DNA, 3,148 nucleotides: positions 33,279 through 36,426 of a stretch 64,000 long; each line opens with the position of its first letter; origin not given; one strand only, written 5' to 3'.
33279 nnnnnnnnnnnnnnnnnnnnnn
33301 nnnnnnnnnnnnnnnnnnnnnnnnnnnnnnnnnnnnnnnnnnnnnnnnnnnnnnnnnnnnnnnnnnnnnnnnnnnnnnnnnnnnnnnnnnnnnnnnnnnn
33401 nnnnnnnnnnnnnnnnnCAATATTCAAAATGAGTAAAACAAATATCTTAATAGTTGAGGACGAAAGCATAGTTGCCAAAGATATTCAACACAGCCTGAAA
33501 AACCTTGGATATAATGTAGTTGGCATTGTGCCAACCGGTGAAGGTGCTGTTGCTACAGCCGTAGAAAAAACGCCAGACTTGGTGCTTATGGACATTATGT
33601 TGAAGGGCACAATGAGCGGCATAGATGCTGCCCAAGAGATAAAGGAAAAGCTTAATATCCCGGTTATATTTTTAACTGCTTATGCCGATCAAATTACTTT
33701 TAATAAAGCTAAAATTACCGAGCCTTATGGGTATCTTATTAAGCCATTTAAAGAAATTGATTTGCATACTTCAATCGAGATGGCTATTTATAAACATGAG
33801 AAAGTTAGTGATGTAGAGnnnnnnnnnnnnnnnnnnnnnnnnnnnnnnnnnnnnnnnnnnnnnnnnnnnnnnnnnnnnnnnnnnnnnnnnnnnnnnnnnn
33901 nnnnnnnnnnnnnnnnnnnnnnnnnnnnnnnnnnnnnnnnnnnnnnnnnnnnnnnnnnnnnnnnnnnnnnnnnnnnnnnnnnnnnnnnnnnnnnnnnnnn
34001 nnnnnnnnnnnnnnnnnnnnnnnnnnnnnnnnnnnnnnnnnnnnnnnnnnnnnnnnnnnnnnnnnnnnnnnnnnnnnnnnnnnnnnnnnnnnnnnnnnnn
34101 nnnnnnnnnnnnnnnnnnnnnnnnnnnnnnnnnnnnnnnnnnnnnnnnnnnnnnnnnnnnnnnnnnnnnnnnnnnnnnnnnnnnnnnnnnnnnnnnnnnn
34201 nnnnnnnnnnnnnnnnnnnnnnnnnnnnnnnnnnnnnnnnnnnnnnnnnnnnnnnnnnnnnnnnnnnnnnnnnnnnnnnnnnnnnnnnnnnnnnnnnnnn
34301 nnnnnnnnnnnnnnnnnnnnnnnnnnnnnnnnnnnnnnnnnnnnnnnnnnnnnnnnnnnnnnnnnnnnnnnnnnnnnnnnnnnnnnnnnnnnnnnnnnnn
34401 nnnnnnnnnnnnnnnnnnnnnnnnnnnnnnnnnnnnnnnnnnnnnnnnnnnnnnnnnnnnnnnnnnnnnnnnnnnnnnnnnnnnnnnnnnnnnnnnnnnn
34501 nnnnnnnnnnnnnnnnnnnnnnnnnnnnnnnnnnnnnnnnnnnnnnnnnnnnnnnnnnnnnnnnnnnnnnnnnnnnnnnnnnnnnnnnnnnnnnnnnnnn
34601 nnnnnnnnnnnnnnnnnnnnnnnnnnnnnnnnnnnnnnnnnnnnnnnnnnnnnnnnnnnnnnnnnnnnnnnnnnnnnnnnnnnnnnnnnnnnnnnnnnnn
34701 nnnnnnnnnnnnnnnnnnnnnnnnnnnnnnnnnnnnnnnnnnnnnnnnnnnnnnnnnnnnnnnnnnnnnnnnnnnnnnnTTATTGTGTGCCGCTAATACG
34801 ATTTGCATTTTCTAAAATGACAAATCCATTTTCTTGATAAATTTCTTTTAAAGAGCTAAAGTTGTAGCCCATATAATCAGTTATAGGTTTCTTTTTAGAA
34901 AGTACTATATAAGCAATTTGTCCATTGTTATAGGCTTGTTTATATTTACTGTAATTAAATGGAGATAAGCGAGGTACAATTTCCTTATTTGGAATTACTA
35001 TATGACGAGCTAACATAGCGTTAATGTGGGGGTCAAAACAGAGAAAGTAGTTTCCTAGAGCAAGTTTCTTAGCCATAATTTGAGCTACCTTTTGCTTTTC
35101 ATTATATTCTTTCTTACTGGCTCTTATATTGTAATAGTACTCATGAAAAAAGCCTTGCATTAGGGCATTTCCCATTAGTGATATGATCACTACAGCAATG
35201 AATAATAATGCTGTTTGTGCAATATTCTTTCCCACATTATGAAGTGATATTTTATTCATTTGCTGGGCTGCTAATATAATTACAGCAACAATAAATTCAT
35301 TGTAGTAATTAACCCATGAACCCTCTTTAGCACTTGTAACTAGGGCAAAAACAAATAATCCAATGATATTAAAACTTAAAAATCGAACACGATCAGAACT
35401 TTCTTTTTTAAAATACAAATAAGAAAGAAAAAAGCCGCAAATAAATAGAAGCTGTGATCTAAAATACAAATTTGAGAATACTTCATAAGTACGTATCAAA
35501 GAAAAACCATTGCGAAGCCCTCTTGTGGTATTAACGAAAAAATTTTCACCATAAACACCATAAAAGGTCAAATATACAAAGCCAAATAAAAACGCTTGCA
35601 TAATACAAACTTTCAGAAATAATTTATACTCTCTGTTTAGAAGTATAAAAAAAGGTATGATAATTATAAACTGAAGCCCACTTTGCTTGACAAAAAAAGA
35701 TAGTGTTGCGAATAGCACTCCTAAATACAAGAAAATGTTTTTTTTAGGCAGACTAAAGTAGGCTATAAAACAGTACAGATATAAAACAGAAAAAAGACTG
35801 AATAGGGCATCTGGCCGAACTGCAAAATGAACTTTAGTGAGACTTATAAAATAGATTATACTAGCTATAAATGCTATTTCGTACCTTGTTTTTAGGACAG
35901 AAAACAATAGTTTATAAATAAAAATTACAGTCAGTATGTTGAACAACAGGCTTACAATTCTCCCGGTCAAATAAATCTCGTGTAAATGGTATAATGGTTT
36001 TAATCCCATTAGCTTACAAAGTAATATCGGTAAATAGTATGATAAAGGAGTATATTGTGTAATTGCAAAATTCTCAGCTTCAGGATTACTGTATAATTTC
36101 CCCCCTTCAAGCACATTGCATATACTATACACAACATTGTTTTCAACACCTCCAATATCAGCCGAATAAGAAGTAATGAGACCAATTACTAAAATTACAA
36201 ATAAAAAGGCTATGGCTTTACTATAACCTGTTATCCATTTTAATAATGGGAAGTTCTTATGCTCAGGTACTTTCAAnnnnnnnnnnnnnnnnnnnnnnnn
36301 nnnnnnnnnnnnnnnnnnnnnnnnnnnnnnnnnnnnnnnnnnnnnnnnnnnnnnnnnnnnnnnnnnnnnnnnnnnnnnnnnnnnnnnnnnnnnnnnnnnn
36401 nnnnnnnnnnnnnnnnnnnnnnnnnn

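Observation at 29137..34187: Soluble 1426-aa multi-PAS HisKA_2 kinase paired with a LytTR-type response regulator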

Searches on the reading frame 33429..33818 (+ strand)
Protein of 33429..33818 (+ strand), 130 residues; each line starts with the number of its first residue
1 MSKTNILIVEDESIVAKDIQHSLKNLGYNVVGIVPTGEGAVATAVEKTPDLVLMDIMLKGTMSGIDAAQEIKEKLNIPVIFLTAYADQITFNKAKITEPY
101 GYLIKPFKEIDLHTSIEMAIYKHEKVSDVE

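Call 35: search_protein_representatives(protein=window:33429-33818:+)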
Query: 130 residues. Proteins with E-value up to 0.001 (for the whole library): 111380; up to 1e-10: 26992; up to 1e-30: 4560. The best 150 are listed.
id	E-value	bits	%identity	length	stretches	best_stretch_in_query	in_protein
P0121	1.1e-65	235.5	39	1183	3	3-124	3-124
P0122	4.1e-61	220.7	50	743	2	5-124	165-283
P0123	8.8e-58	210.0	44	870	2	1-125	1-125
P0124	1.1e-55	203.2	71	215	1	1-129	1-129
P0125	2.1e-54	199.1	46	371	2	5-124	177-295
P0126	5.5e-52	191.3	42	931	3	1-124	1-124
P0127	1.4e-51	190.0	50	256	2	1-123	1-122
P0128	1.9e-51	189.6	49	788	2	5-123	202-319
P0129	5.6e-51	188.0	48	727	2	4-122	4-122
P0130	9.6e-51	187.3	44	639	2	1-124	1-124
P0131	1.6e-50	186.6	67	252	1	1-129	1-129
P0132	2.7e-50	185.9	40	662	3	1-124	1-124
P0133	3.5e-50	185.5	46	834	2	2-124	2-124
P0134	4.2e-50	185.2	39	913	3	1-124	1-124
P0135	2.5e-49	182.7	44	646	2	1-123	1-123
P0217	2.7e-43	163.3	64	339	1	1-125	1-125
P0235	6.3e-43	162.1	59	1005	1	1-126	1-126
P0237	6.7e-43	162.0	64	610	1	5-124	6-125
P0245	1.0e-42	161.4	63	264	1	1-125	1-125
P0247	1.1e-42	161.3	63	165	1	1-128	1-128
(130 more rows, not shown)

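Call 36: search_protein_families(library=pfam, proteins=[P0124, P0131, P0217, P0235, P0237, P0245, P0247, P0122, P0127, P0123], max_evalue=0.0001)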
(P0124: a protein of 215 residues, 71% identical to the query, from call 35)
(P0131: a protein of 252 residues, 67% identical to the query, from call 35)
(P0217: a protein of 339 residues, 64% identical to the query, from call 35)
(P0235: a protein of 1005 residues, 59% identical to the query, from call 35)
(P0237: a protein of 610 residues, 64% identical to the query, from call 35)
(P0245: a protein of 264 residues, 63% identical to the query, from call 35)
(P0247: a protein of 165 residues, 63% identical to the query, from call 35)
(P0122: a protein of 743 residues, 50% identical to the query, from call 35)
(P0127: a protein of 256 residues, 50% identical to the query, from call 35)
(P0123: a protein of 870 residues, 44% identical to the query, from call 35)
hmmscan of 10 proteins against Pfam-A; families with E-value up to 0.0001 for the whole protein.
P0124 (215 aa): 1 family
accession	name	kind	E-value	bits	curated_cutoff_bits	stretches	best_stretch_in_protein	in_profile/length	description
PF00072.30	Response_reg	-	2.1e-23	83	30.2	1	6-116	1-110/111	Response regulator receiver domain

P0131 (252 aa): 2 families
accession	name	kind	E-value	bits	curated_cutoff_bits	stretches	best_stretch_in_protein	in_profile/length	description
PF00072.30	Response_reg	-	5.2e-24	85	30.2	1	6-116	1-110/111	Response regulator receiver domain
PF04397.21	LytTR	-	7.3e-21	74.7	22.6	1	158-249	2-97/98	LytTr DNA-binding domain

P0217 (339 aa): 5 families
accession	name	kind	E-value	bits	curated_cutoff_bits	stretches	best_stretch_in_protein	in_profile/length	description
PF00072.30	Response_reg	-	1.2e-22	80.6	30.2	1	6-115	1-109/111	Response regulator receiver domain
PF13426.13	PAS_9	-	5.8e-17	62.3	27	1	144-251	1-103/103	PAS domain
PF08448.16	PAS_4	-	9.2e-15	55.3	23.1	1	140-253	1-109/110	PAS fold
PF00989.32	PAS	-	1.8e-11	44.5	22.6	1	140-249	7-113/113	PAS fold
PF12860.13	PAS_7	-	1.3e-05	25.8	27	1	140-256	1-114/115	PAS fold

P0235 (1005 aa): 14 families
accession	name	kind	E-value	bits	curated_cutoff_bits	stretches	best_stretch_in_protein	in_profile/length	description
PF13185.12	GAF_2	-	3.4e-27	95.8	28.6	2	647-787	2-136/136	GAF domain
PF00072.30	Response_reg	-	1.4e-24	86.8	30.2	1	6-116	1-110/111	Response regulator receiver domain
PF08448.16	PAS_4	-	4.6e-23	82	23.1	2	475-581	1-109/110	PAS fold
PF13426.13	PAS_9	-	1e-22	80.8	27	2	480-579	2-103/103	PAS domain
PF00989.32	PAS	-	2.4e-22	79.5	22.6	2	136-256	3-113/113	PAS fold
PF01590.32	GAF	-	3e-18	67.1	22.4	1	651-786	4-133/133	GAF domain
PF13188.13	PAS_8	-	5.9e-14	51.8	21.8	2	471-520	3-52/65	PAS domain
PF13492.12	GAF_3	-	2.2e-12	48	27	1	650-788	3-129/129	GAF domain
PF02518.31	HATPase_c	-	9e-11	42.6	26.4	1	909-1004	3-110/111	Histidine kinase-, DNA gyrase B-, and HSP90-like ATPase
PF07568.18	HisKA_2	-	1.4e-10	41.6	22.3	1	808-885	1-75/76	Histidine kinase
PF08447.18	PAS_3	-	5.7e-10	39.8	25.6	1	492-566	2-80/89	PAS fold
PF07536.20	HWE_HK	-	4.4e-08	34.2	22.8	1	808-884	1-71/83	HWE histidine kinase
PF13581.12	HATPase_c_2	-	1.4e-07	32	27.4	1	904-981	24-111/127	Histidine kinase-like ATPase domain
PF13596.12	PAS_10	-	2.5e-05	25.3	22.1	0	471-555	1-83/106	PAS domain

P0237 (610 aa): 9 families
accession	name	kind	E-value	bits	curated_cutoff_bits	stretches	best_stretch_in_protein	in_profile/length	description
PF00989.32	PAS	-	6.6e-26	91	22.6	2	260-370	2-113/113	PAS fold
PF00072.30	Response_reg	-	5.1e-25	88.2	30.2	1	7-118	1-111/111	Response regulator receiver domain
PF13426.13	PAS_9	-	2.6e-24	85.9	27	2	149-246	5-103/103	PAS domain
PF05763.18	DUF835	-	5.8e-18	65.4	33.1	1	394-523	6-136/136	Protein of unknown function (DUF835)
PF08447.18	PAS_3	-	9.3e-18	64.7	25.6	1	158-240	2-88/89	PAS fold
PF08448.16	PAS_4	-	2.3e-14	54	23.1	1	269-374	5-109/110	PAS fold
PF13188.13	PAS_8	-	4.7e-10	39.5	21.8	0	135-183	1-50/65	PAS domain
PF22665.2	DUF6293_C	-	1.3e-06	29.2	27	1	539-607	32-98/101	DUF6293 C-terminal winged helix domain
PF13730.12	HTH_36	-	8.7e-05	22.7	25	0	554-586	23-55/55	Helix-turn-helix domain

P0245 (264 aa): 6 families
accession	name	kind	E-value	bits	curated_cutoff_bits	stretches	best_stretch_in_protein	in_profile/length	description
PF00072.30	Response_reg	-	2.5e-23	82.8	30.2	1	6-116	1-110/111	Response regulator receiver domain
PF08448.16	PAS_4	-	3.5e-15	56.6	23.1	1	140-254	1-109/110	PAS fold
PF00989.32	PAS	-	7.6e-13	48.9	22.6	1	138-250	5-113/113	PAS fold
PF13426.13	PAS_9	-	1.4e-12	48.2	27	1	145-252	2-103/103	PAS domain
PF08447.18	PAS_3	-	8.4e-06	26.4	25.6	1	157-243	2-85/89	PAS fold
PF13188.13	PAS_8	-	8.5e-06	25.9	21.8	1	135-194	2-58/65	PAS domain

P0247 (165 aa): 1 family
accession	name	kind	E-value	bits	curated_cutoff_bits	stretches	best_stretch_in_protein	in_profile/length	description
PF00072.30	Response_reg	-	8.8e-23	81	30.2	1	6-117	1-111/111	Response regulator receiver domain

P0122 (743 aa): 6 families
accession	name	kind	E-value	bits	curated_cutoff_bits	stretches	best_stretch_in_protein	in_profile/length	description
PF00072.30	Response_reg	-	8.1e-43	145.5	30.2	2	166-275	1-110/111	Response regulator receiver domain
PF13641.12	Glyco_tranf_2_3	-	1.5e-31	110.7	27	1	368-603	3-230/230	Glycosyltransferase like family 2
PF00535.33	Glycos_transf_2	-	9.3e-27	94.4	23.3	1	369-514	1-132/168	Glycosyl transferase family 2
PF13632.12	Glyco_trans_2_3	-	3.9e-25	89.3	27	1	463-665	2-190/198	Glycosyl transferase family group 2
PF13506.12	Glyco_transf_21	-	3.5e-07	30.3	21.7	1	435-601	6-173/174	Glycosyl transferase family 21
PF10111.15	Glyco_tranf_2_2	-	6.1e-07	29.6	27.3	1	369-593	1-225/276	Glycosyltransferase like family 2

P0127 (256 aa): 2 families
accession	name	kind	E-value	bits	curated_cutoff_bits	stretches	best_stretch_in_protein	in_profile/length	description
PF00072.30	Response_reg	-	5.7e-38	130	30.2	2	7-113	2-108/111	Response regulator receiver domain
PF18321.7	3HCDH_RFF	-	6.2e-05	23.7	23.6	0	34-59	3-28/69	3-hydroxybutyryl-CoA dehydrogenase reduced Rossmann-fold domain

P0123 (870 aa): 8 families
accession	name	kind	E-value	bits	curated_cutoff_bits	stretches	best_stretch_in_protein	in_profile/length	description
PF00072.30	Response_reg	-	1.6e-42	144.6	30.2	2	6-116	1-110/111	Response regulator receiver domain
PF00989.32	PAS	-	1.2e-24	86.9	22.6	2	139-249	6-112/113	PAS fold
PF02518.31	HATPase_c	-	1.6e-22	80.5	26.4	1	393-503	1-109/111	Histidine kinase-, DNA gyrase B-, and HSP90-like ATPase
PF08448.16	PAS_4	-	1.8e-18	67.2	23.1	2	140-253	1-108/110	PAS fold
PF13426.13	PAS_9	-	7.9e-16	58.7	27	2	145-252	2-103/103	PAS domain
PF13188.13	PAS_8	-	2.5e-12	46.7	21.8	0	140-183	7-47/65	PAS domain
PF00512.31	HisKA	-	1.3e-11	44.8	26.9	1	285-350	2-64/66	His Kinase A (phospho-acceptor) domain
PF08447.18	PAS_3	-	6.3e-05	23.6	25.6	0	157-241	2-83/89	PAS fold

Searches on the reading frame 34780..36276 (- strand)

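Call 12: search_protein_families(library=pfam, proteins=[window:34780-36276:-], max_evalue=0.001)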
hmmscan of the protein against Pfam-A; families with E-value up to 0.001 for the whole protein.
window:34780-36276:- (498 aa): 1 family
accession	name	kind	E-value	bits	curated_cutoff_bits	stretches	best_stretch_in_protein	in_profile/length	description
PF13231.12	PMT_2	-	0.00053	20.7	26.1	1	105-233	24-151/160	Dolichyl-phosphate-mannose-protein mannosyltransferase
